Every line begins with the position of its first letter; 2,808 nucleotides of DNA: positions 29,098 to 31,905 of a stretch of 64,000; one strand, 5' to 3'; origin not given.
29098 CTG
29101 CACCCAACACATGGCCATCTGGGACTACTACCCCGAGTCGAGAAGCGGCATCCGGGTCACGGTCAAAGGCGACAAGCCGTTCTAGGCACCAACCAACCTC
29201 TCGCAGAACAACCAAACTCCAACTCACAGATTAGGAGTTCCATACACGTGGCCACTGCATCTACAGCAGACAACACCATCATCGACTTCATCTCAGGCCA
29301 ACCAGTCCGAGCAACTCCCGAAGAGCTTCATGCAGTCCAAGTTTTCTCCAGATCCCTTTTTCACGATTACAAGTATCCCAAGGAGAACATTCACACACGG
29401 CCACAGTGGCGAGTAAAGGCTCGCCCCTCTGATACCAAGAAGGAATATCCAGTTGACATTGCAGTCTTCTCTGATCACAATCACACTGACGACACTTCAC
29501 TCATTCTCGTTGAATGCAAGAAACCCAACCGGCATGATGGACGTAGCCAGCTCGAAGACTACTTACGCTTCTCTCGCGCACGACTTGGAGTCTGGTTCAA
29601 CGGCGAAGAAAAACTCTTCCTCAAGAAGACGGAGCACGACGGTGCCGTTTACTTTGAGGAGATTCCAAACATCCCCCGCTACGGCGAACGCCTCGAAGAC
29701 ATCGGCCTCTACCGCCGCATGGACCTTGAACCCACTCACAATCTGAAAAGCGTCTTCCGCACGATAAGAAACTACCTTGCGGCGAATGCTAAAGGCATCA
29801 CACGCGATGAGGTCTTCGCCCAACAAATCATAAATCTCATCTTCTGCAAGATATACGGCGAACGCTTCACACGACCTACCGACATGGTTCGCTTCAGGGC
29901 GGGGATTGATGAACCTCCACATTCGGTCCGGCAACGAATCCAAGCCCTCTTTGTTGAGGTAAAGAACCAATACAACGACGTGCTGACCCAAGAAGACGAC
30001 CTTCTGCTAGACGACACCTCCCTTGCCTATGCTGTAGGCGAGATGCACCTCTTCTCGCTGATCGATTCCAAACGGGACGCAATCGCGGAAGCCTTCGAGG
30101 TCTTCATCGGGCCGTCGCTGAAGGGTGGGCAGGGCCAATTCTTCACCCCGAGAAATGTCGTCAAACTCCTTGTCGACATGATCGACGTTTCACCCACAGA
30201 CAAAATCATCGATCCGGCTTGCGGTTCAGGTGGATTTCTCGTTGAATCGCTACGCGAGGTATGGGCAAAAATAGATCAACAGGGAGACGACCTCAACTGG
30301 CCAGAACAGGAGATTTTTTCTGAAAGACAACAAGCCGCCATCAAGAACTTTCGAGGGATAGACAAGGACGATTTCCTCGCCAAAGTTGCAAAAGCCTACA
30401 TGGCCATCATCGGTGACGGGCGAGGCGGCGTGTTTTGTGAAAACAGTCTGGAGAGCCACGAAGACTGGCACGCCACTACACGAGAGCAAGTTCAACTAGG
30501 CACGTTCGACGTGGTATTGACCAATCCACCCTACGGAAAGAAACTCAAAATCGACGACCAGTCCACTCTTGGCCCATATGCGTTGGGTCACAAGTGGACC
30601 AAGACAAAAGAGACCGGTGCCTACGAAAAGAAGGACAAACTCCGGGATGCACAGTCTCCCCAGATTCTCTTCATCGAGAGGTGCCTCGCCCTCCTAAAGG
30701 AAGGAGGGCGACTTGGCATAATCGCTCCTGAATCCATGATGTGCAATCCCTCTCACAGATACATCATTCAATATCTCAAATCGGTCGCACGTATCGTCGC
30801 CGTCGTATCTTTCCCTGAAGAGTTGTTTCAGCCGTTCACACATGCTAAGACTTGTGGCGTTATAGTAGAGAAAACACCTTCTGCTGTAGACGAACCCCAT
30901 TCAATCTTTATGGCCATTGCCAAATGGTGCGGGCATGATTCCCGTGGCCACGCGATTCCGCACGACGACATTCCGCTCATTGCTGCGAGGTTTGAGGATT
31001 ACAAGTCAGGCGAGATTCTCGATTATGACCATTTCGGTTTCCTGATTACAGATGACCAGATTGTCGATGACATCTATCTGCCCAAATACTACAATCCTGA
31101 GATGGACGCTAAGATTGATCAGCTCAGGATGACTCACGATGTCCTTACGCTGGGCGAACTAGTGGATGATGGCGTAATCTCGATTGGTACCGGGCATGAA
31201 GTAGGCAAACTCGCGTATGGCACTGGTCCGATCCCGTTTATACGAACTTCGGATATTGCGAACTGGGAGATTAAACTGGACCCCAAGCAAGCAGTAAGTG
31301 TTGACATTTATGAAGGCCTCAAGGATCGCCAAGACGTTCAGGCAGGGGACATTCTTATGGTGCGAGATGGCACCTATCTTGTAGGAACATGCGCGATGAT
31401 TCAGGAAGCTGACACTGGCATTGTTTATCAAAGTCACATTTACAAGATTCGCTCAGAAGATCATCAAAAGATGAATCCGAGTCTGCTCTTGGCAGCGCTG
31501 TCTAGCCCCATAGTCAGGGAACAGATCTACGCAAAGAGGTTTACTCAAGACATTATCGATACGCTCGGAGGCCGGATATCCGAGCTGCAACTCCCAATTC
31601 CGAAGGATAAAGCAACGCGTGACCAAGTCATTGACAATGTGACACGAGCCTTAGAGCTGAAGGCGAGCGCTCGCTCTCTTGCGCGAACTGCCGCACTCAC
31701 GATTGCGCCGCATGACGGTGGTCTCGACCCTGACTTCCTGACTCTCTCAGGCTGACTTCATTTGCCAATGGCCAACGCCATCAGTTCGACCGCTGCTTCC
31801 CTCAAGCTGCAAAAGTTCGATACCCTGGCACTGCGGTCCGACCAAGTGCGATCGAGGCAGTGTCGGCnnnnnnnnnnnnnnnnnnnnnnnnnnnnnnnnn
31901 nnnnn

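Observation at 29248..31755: Low-GC island encoding a solitary MmeI-like type IIG restriction-modification enzyme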

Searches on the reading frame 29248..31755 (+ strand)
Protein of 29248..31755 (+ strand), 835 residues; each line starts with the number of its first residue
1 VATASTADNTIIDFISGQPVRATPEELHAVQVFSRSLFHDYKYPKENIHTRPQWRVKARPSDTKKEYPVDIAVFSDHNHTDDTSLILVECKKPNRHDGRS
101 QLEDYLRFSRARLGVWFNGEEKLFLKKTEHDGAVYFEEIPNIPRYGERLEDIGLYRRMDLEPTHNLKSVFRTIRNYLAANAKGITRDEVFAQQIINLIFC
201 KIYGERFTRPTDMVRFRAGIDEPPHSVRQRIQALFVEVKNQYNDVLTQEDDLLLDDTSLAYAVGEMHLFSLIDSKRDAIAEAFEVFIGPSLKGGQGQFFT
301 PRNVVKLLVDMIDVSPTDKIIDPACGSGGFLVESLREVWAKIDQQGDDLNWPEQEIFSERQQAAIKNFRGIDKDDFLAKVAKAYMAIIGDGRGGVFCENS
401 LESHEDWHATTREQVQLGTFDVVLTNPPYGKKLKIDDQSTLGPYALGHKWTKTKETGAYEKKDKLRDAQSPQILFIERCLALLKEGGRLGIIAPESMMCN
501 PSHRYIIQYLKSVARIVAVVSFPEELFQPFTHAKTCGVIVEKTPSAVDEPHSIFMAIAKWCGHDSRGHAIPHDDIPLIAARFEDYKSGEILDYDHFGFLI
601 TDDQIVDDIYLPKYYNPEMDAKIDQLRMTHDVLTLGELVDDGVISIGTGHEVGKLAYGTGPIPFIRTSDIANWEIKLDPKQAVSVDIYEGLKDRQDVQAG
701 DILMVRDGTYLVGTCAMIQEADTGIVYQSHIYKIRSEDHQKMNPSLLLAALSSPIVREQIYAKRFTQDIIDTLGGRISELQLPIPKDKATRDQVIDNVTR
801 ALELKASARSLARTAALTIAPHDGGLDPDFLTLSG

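Call 3: search_protein_families(library=pfam, proteins=[window:29248-31755:+], max_evalue=1)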
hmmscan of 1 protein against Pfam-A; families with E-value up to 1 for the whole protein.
window:29248-31755:+ (835 aa): 7 families
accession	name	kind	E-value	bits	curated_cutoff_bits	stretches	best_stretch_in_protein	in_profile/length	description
PF02384.22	N6_Mtase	-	3.2e-31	109.3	20.4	1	275-608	2-293/311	N-6 DNA Methylase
PF07669.17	Eco57I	-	1e-12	48.9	25.3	1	402-526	56-170/171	Eco57I restriction-modification methylase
PF13588.12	HSDR_N_2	-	1e-12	48.5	25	1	31-143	7-110/110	Type I restriction enzyme R protein N terminus (HSDR_N)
PF01170.24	UPF0020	-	2.6e-09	37.5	22.3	1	308-434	20-136/197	RMKL-like, methyltransferase domain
PF20473.4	MmeI_Mtase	-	3.4e-09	36.7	27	1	319-387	22-84/259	MmeI, DNA-methyltransferase domain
PF05175.20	MTS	-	0.0066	16.5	23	0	400-437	79-116/170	Methyltransferase small domain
PF01555.25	N6_N4_Mtase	-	0.17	12.2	26.7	0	421-500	2-60/221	DNA methylase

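Call 4: search_protein_families(library=ncbifam, proteins=[window:29248-31755:+], max_evalue=1)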
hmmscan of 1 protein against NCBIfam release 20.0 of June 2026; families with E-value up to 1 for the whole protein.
window:29248-31755:+ (835 aa): 13 families
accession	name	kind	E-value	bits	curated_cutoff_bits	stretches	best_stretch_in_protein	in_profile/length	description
NF047738.1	antiphage_MADS2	equivalog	1e-112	377.6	720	1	7-570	2-602/654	methylation-associated defense system DNA methyltransferase MAD2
TIGR02987.1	met_A_Alw26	exception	6.4e-11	41.7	353.5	1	295-525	3-228/523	Alw26I/Eco31I/Esp3I family type II restriction adenine-specific DNA-methyltransferase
NF047740.1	antiphage_MADS5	equivalog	3.9e-10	39.2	400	1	614-816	257-453/461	methylation-associated defense system restriction endonuclease subunit S MAD5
TIGR00497.1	hsdM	equivalog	8.2e-09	34.7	242.75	1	257-543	158-418/515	type I restriction-modification system subunit M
NF033452.1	BREX_1_MTaseX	exception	3.7e-08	31.7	500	1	419-546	507-620/1210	BREX-1 system adenine-specific DNA-methyltransferase PglX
NF007278.0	PRK09737.1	equivalog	2.6e-06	26.5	662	1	662-776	248-360/461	type I restriction-modification system specificity subunit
NF033451.1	BREX_2_MTaseX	equivalog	0.00011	20.1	400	1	319-383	226-284/1185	BREX-2 system adenine-specific DNA-methyltransferase PglX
NF033454.1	BREX_5_MTaseX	exception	0.00025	18.7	900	1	372-504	460-569/1404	BREX-5 system adenine-specific DNA-methyltransferase PglX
NF008748.0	PRK11783.1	equivalog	0.00047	18.5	466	1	318-440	194-326/704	bifunctional 23S rRNA (guanine(2069)-N(7))-methyltransferase RlmK/23S rRNA (guanine(2445)-N(2))-methyltransferase RlmL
TIGR01177.1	TIGR01177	hypoth_equivalog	0.0007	19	316.55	1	306-333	172-199/330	TIGR01177 family methyltransferase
NF040721.1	Trm14_Arch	equivalog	0.0026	16.9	280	1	307-433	182-303/370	tRNA (guanine(6)-N2)-methyltransferase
NF033455.1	BREX_6_MTaseX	exception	0.0032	15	900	1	319-385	331-396/1319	BREX-6 system adenine-specific DNA-methyltransferase PglX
TIGR03534.1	RF_mod_PrmC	equivalog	0.19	11.1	199.1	1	404-432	144-169/253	peptide chain release factor N(5)-glutamine methyltransferase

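Call 5: search_protein_families(library=padloc, proteins=[window:29248-31755:+], max_evalue=1)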
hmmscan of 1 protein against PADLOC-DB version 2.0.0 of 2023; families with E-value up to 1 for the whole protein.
window:29248-31755:+ (835 aa): 119 families (the best 25 are shown)
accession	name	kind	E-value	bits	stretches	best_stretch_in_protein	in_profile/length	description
PDLC03318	MTase_II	-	4.6e-86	287.7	2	6-402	16-460/723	Type II methyltransferase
PDLC03034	MTase_I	-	3.9e-66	221.7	2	19-414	52-446/672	Type I methyltransferase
PDLC04134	mad2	-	2.2e-44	150.1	1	65-585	38-487/492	mads_2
PDLC03018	MTase_I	-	7.7e-43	144.9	2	22-345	22-356/749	Type I methyltransferase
PDLC03030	MTase_I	-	3.4e-42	142.8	1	227-534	263-573/670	Type I methyltransferase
PDLC03021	MTase_I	-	1.5e-37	127.6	1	274-584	141-417/491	Type I methyltransferase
PDLC03218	MTase_II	-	1.5e-37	127.4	1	250-587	219-528/532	Type II methyltransferase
PDLC03357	MTase_II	-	1.3e-24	84.6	2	412-584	215-378/620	Type II methyltransferase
PDLC03317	MTase_II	-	7.5e-24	82.1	1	215-736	213-735/831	Type II methyltransferase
PDLC03026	MTase_I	-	6.5e-23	79.6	1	239-501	83-314/487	Type I methyltransferase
PDLC03311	MTase_II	-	2.3e-19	67.5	3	418-542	100-208/464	Type II methyltransferase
PDLC03025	MTase_I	-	5.1e-19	66.4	1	293-543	159-372/569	Type I methyltransferase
PDLC03624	REase_MTase_IIG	-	9.8e-19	64.7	1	276-563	399-668/1271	Type IIG restriction enzyme-methyltransferase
PDLC03023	MTase_I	-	1.6e-16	57.8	2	468-511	572-615/716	Type I methyltransferase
PDLC03031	MTase_I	-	3.6e-14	49.9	1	295-541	184-402/834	Type I methyltransferase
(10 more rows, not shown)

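Call 6: search_solved_structures(query=window:29248-31755:+, max_evalue=0.01, show_alignments=2)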
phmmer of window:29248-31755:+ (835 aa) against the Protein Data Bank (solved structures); distinct sequences matched with E-value up to 0.01: 14.
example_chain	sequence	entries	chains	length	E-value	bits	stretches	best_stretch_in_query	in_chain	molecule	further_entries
8w0p_A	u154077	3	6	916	1.3e-23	86.3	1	166-549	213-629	RM.BsaXI | site-specific DNA-methyltransferase (adenine-specific)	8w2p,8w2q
2okc_A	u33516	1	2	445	3.1e-12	48.6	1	276-432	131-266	Type I restriction enzyme StySJI M protein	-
5ybb_A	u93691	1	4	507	1.2e-10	43.3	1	295-430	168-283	Type I restriction-modification system methyltransferase subunit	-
3ufb_A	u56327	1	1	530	8.9e-10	40.4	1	291-340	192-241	Type I restriction-modification system methyltransferase subunit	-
7vru_A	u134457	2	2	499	2.6e-09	38.9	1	275-339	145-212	Site-specific DNA-methyltransferase (adenine-specific)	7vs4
2y7c_B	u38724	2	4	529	3e-08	35.4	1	290-357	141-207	TYPE I RESTRICTION ENZYME ECOKI M PROTEIN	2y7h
2ar0_A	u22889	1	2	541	3.2e-08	35.3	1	290-356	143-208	Type I restriction enzyme EcoKI M protein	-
3khk_A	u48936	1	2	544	2.1e-06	29.3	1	274-336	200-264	Type I restriction-modification system methylation subunit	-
7eew_A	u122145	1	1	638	4.1e-06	28.3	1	292-338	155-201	Type I restriction-modification system methyltransferase subunit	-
7vru_B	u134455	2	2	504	6.4e-05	24.4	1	275-338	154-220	Site-specific DNA-methyltransferase (adenine-specific)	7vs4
2f8l_A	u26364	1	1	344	0.00028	22.2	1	472-556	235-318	hypothetical protein lmo1582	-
7bst_D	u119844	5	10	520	0.0005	21.4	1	273-343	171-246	Type I restriction enzyme EcoR124II M protein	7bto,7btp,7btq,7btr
7lni_A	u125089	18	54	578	0.0047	18.2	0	443-523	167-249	Site-specific DNA-methyltransferase (adenine-specific)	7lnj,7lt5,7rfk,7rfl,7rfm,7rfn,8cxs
8cxz_A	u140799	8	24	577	0.0049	18.1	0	443-523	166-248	Site-specific DNA-methyltransferase (adenine-specific)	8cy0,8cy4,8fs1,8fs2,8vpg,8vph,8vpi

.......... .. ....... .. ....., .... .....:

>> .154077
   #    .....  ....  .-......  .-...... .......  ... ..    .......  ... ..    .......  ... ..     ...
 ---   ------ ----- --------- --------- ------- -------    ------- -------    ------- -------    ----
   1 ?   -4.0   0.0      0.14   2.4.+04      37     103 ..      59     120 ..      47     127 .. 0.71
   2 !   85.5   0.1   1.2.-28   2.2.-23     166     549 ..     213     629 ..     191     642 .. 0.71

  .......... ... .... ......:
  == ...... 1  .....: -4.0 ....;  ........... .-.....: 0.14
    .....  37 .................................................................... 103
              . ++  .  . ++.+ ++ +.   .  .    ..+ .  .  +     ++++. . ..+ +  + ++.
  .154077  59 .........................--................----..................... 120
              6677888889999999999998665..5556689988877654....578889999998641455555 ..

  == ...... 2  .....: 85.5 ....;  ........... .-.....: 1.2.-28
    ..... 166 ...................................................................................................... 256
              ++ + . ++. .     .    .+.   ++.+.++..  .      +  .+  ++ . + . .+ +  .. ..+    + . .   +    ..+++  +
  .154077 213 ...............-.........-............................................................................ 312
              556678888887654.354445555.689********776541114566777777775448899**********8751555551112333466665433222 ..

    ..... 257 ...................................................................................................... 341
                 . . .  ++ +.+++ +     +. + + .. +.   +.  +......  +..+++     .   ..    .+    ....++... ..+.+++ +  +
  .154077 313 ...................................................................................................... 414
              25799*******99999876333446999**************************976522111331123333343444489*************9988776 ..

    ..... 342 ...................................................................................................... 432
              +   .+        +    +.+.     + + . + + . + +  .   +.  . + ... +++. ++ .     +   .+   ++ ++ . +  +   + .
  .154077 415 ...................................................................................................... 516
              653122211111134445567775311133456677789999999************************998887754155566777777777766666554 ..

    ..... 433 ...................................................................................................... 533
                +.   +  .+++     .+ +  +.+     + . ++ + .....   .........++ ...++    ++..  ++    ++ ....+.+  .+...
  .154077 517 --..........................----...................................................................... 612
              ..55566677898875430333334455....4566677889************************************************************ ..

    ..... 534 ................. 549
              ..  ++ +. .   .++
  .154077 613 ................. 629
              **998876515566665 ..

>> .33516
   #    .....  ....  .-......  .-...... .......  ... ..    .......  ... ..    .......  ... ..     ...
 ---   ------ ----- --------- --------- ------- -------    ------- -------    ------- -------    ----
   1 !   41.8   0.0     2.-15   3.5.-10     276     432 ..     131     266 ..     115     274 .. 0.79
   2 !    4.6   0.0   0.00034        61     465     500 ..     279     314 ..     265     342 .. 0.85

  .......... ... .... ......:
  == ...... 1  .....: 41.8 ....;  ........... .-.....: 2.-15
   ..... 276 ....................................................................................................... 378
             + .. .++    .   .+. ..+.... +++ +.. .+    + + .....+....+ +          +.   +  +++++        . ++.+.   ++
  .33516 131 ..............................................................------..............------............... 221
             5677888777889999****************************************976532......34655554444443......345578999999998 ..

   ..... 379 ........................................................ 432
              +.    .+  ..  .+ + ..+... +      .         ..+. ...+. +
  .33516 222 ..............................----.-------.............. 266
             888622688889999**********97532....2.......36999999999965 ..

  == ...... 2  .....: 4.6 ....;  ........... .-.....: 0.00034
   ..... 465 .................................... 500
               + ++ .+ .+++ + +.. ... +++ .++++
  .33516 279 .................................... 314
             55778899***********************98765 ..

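Call 12: find_homologous_proteins(query=window:29248-31755:+, max_evalue=0.00001)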
Query window:29248-31755:+ (835 aa): 7849 proteins with E <= 0.00001 among 8000 candidates; the best 120 are listed.
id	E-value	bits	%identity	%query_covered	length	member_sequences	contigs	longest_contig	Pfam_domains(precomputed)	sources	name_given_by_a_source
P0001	0.0e+0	1929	100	100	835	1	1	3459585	PF02384.23,PF07669.18,PF01170.25,PF13588.13,PF20473.5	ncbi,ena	-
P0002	0.0e+0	1500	76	100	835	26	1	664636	PF02384.23,PF07669.18,PF01170.25,PF13588.13,PF20473.5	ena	-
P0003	0.0e+0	1476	76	100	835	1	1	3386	PF02384.23,PF07669.18,PF01170.25,PF13588.13,PF20473.5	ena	-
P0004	0.0e+0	1475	76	100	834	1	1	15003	PF02384.23,PF07669.18,PF01170.25,PF13588.13,PF20473.5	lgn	-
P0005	0.0e+0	1473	76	99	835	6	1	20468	PF02384.23,PF07669.18,PF01170.25,PF13588.13,PF20473.5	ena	-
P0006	0.0e+0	1463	74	100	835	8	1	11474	PF02384.23,PF07669.18,PF01170.25,PF13588.13,PF20473.5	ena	-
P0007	0.0e+0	1446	74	100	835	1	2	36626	PF02384.23,PF07669.18,PF01170.25,PF13588.13,PF20473.5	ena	-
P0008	0.0e+0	1436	73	100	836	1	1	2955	PF02384.23,PF07669.18,PF01170.25,PF13588.13,PF20473.5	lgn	-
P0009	0.0e+0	1434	73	100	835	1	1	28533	PF02384.23,PF07669.18,PF01170.25,PF13588.13,PF20473.5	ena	-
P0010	0.0e+0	1408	71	99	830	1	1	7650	PF02384.23,PF07669.18,PF01170.25,PF13588.13,PF20473.5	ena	-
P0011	0.0e+0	1400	71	100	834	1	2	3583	PF02384.23,PF07669.18,PF01170.25,PF13588.13,PF20473.5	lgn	-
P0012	0.0e+0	1400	72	100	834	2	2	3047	PF02384.23,PF07669.18,PF01170.25,PF13588.13,PF01420.26,PF20473.5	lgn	-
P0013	0.0e+0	1388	72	98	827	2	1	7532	PF02384.23,PF07669.18,PF01170.25,PF13588.13,PF20473.5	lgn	-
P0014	0.0e+0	1385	72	99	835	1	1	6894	PF02384.23,PF07669.18,PF01170.25,PF13588.13,PF20473.5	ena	-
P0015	0.0e+0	1384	72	99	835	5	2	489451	PF02384.23,PF07669.18,PF01170.25,PF13588.13,PF20473.5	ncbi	-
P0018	0.0e+0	1375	77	92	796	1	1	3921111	PF02384.23,PF07669.18,PF01170.25,PF13588.13,PF20473.5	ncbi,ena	-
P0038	0.0e+0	1307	67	99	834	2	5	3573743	PF02384.23,PF07669.18,PF01170.25,PF13588.13,PF20473.5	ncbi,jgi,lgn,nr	ncbi:hypothetical protein hrd7_04140 [Leptolinea sp. HRD-7]|jgi:type I restriction enzyme M protein|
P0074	0.0e+0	1269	67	98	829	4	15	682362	PF02384.23,PF07669.18,PF01170.25,PF13588.13,PF20473.5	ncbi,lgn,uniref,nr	ncbi:N-6 DNA methylase [Yersinia enterocolitica]|uniref:N-6 DNA methylase n=1 Tax=Yersinia enterocol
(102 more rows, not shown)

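Call 13: find_encoding_contigs(protein=P0001, flank=10000, max_places=3)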
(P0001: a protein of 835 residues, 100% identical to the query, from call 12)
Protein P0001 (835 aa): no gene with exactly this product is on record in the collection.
